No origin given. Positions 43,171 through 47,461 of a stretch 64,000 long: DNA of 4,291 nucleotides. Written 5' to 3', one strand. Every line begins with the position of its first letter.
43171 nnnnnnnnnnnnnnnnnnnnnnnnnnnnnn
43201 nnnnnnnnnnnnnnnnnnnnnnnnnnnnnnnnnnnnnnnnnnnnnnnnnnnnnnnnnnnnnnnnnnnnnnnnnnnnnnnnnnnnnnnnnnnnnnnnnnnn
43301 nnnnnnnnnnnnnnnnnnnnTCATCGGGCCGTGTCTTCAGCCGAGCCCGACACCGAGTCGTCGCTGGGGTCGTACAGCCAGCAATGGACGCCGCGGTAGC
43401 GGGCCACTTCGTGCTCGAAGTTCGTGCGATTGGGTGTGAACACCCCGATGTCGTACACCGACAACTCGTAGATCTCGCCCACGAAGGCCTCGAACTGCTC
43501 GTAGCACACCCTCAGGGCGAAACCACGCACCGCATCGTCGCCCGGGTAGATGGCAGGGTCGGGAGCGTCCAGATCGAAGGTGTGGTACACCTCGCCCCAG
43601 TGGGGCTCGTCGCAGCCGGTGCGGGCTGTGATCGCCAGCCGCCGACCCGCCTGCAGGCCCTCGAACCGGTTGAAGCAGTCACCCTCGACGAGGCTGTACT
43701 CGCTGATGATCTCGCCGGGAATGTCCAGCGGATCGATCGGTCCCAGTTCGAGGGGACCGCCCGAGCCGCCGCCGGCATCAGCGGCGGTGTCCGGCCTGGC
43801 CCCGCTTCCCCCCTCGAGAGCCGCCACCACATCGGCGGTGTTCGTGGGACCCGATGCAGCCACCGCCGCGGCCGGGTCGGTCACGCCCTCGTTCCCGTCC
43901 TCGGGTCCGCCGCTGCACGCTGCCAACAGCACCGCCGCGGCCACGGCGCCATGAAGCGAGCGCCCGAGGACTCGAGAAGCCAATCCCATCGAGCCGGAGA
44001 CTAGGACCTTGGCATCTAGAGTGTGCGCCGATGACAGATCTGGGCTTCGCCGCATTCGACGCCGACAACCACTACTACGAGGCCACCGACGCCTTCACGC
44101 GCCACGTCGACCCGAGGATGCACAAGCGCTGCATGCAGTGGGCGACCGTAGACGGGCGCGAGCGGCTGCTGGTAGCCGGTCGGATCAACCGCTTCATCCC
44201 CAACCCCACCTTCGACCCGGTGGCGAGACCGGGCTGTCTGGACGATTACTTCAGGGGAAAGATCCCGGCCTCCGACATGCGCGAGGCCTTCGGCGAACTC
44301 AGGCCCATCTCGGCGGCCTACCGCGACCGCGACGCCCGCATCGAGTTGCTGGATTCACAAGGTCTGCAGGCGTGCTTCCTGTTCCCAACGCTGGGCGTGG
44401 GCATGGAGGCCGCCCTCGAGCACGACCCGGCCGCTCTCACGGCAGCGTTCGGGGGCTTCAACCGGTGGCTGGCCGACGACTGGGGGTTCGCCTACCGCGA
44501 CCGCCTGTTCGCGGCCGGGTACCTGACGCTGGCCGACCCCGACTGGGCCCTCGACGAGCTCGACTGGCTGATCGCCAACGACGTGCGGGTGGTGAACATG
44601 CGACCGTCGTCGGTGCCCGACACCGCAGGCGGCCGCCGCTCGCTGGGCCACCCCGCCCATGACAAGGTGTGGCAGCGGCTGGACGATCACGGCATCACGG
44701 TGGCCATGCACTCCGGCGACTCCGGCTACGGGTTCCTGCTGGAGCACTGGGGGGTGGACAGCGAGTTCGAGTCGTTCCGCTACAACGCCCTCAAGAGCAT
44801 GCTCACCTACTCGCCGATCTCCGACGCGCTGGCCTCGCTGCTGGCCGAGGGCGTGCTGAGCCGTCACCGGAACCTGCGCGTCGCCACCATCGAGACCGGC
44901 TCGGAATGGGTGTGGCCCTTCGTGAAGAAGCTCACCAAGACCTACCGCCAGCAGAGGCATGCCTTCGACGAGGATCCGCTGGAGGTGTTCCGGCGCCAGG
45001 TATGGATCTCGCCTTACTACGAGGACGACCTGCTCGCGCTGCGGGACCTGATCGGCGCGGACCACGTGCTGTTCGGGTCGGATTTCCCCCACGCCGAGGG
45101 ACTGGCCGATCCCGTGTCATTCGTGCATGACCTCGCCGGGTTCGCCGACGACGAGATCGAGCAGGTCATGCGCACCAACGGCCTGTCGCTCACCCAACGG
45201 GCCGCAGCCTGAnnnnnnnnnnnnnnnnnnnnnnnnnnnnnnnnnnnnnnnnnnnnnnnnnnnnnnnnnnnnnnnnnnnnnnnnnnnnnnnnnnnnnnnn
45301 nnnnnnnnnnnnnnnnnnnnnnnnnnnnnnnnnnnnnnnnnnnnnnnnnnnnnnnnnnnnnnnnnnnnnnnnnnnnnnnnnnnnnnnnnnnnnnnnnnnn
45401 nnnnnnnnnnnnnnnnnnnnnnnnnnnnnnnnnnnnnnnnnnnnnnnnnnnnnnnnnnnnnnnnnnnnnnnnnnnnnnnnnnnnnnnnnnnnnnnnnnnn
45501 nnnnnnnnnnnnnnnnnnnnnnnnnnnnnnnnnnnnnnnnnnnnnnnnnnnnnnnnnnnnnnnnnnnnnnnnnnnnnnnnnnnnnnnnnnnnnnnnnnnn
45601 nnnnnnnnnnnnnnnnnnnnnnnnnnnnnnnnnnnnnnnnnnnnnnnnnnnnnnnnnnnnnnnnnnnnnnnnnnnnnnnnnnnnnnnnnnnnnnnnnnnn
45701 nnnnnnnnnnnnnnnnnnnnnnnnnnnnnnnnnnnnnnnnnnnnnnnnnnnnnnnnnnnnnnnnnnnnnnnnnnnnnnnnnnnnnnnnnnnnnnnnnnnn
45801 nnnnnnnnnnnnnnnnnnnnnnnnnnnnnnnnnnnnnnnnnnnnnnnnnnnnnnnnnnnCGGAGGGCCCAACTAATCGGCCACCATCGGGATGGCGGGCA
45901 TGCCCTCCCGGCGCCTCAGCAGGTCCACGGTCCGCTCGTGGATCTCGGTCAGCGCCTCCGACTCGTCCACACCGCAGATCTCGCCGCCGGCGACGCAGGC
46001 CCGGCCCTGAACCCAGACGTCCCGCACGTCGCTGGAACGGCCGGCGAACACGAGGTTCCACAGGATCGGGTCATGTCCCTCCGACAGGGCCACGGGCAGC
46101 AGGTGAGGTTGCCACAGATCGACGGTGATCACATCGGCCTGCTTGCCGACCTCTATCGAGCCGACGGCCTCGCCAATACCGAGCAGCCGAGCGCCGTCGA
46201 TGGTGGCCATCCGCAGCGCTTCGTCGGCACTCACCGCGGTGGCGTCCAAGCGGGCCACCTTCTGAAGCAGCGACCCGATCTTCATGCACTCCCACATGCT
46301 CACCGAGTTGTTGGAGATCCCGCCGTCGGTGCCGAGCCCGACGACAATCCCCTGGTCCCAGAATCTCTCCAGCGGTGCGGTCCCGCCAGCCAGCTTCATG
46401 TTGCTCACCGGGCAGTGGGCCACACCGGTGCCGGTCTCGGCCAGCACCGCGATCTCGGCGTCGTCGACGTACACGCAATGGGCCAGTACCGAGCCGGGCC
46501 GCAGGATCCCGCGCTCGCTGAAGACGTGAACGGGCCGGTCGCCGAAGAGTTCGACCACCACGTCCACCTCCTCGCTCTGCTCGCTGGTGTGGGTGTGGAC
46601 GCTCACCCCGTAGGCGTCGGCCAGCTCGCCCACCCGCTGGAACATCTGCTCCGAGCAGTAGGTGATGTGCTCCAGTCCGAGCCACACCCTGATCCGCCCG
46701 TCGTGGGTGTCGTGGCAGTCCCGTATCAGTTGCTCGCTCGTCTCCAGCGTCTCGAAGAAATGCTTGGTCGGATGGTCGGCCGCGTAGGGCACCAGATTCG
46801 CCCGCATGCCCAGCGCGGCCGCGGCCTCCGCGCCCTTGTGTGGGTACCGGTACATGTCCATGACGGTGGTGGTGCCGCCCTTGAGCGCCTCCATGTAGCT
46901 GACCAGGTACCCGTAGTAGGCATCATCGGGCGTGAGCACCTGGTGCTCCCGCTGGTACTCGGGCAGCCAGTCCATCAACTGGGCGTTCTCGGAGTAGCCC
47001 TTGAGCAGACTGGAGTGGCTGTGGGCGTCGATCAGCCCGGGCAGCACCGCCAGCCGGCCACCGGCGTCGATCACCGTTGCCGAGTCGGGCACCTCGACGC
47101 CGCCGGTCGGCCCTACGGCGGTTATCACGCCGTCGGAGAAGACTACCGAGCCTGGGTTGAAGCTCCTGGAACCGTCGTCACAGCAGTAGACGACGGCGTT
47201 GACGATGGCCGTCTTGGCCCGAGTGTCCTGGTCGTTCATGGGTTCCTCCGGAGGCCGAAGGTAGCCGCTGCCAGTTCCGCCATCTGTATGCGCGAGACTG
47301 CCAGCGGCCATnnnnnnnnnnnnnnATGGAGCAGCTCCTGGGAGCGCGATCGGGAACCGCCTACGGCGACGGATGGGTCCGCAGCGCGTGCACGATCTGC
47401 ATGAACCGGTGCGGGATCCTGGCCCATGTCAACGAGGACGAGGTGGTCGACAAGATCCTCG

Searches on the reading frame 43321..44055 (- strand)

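Call 11: search_protein_families(library=pfam, proteins=[window:43321-44055:-], max_evalue=0.001)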
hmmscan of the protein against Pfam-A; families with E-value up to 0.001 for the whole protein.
window:43321-44055:- (244 aa): 1 family
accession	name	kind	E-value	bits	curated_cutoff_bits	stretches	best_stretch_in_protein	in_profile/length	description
PF13845.11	Septum_form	-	0.00076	19.5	25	1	139-215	12-95/227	Septum formation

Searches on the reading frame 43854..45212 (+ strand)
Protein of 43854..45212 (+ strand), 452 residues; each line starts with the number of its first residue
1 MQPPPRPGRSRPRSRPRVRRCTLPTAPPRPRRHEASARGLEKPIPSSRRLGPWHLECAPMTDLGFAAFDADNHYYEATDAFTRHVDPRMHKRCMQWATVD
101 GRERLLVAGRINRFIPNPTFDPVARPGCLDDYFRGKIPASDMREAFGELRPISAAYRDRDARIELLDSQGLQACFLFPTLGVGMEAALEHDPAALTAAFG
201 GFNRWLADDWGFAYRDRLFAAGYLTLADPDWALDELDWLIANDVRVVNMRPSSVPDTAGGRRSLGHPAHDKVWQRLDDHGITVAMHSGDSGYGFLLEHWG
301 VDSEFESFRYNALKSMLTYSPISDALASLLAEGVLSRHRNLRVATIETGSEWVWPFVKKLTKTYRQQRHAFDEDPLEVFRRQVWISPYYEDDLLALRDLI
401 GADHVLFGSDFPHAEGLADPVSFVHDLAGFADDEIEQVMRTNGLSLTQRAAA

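Call 11: search_protein_families(library=pfam, proteins=[window:43854-45212:+], max_evalue=0.001)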
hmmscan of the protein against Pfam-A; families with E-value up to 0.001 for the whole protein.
window:43854-45212:+ (452 aa): 1 family
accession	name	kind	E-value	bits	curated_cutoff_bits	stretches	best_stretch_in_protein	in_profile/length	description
PF04909.20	Amidohydro_2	-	9e-17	62.2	26.4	1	159-442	21-282/289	Amidohydrolase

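Call 20: search_protein_families(library=ncbifam, proteins=[window:43854-45212:+], max_evalue=0.00001)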
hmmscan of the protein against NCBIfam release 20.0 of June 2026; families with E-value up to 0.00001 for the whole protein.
window:43854-45212:+ (452 aa): 0 families

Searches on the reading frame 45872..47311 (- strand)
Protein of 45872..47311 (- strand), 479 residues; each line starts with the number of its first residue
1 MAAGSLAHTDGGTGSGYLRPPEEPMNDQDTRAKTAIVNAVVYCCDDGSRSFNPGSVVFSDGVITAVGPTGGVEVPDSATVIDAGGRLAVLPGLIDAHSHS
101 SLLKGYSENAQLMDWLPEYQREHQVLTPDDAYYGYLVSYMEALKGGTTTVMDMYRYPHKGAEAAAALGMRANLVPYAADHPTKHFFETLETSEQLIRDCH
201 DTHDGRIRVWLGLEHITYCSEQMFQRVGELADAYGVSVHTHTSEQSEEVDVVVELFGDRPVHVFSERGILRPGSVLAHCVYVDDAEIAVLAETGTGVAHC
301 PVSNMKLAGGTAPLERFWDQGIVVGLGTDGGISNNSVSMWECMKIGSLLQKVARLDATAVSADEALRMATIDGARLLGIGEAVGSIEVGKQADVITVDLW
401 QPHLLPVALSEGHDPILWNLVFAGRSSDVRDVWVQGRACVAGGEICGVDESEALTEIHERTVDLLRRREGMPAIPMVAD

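Call 11: search_protein_families(library=pfam, proteins=[window:45872-47311:-], max_evalue=0.001)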
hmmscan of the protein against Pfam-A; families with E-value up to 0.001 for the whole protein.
window:45872-47311:- (479 aa): 2 families
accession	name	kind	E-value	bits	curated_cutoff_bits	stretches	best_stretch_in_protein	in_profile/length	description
PF01979.26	Amidohydro_1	-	1.5e-68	232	25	1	89-438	2-344/345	Amidohydrolase family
PF07969.17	Amidohydro_3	-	5.5e-18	66.1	29.7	1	162-437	196-469/472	Amidohydrolase family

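Call 20: search_protein_families(library=ncbifam, proteins=[window:45872-47311:-], max_evalue=0.00001)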
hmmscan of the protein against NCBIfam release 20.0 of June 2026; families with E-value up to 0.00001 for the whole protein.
window:45872-47311:- (479 aa): 36 families (the best 25 are shown)
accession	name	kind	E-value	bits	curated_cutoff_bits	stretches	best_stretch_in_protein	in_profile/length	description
NF004701.0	PRK06038.1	equivalog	2.7e-92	309.7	609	1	36-466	8-428/432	N-ethylammeline chlorohydrolase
NF005557.0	PRK07228.1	equivalog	6.2e-92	308.6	522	1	44-467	12-440/445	5'-deoxyadenosine deaminase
NF006549.0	PRK09045.1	equivalog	1.5e-89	300.7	540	1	46-457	22-432/444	TRZ/ATZ family hydrolase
NF006252.0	PRK08393.1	equivalog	5.1e-76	256.4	617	1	78-460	42-419/424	N-ethylammeline chlorohydrolase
NF006055.0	PRK08203.1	equivalog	3.7e-72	243.3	532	1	36-466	9-452/455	8-oxoguanine deaminase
NF004995.0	PRK06380.1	subfamily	8.6e-67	225.9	567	1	34-452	3-411/418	metal-dependent hydrolase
NF005211.0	PRK06687.1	equivalog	5.4e-62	209.9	703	1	40-449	8-418/419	TRZ/ATZ family protein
TIGR02967.1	guan_deamin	equivalog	7.2e-55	186.6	375.4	1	54-436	7-401/401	guanine deaminase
NF009059.0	PRK12393.1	equivalog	3.5e-54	184.3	543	1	55-465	30-456/460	amidohydrolase family protein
NF012037.0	PRK15493.1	equivalog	6.6e-53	180.1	779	1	33-456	2-425/435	bifunctional S-methyl-5'-thioadenosine deaminase/S-adenosylhomocysteine deaminase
NF006679.0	PRK09228.1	subfamily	2.3e-48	165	351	1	49-439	27-429/433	guanine deaminase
NF006056.0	PRK08204.1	subfamily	1.2e-47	162.7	391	1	33-468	4-444/449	hypothetical protein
NF005540.0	PRK07203.1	equivalog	2.5e-46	158.2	444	1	37-467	5-441/444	putative aminohydrolase SsnA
TIGR03314.1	Se_ssnA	subfamily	3.5e-45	154.7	455.5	1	38-462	5-435/441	putative selenium metabolism protein SsnA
NF004801.0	PRK06151.1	subfamily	1.6e-44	152.6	416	1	39-455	9-453/491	chlorohydrolase family protein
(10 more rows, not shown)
